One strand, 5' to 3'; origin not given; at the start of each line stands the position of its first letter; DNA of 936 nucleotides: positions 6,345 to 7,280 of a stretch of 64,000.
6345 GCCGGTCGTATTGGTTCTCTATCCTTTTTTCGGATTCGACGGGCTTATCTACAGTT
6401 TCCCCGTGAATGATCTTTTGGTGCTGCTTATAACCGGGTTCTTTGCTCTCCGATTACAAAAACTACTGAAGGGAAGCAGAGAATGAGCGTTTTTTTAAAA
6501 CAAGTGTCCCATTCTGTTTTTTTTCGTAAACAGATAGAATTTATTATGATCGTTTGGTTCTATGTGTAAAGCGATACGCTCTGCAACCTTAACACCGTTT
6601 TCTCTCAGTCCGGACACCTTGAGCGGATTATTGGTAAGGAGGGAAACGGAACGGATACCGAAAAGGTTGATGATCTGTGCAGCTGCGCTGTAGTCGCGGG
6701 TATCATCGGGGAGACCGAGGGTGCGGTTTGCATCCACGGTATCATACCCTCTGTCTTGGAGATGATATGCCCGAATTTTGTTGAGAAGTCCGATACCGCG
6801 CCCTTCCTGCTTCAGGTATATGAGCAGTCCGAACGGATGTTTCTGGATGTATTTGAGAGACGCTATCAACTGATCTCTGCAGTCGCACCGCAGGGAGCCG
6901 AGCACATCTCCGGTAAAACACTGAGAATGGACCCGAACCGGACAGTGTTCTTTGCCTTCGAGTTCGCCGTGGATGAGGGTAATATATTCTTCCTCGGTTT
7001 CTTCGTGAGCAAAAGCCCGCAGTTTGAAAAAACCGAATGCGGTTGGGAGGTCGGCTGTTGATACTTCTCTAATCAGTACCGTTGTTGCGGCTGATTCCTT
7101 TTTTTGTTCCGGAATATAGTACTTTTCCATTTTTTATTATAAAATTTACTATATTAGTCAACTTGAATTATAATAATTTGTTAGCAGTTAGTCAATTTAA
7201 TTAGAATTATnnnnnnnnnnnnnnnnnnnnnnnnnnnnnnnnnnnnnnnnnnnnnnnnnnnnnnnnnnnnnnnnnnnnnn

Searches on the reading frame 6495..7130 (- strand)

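Call 27: search_protein_families(library=pfam, proteins=[window:6495-7130:-], max_evalue=0.00001)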
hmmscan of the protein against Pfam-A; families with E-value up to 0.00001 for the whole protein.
window:6495-7130:- (211 aa): 1 family
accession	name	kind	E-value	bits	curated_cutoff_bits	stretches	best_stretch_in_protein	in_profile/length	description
PF00925.25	GTP_cyclohydro2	-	7.3e-60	201.7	23.3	1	24-186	4-164/165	GTP cyclohydrolase II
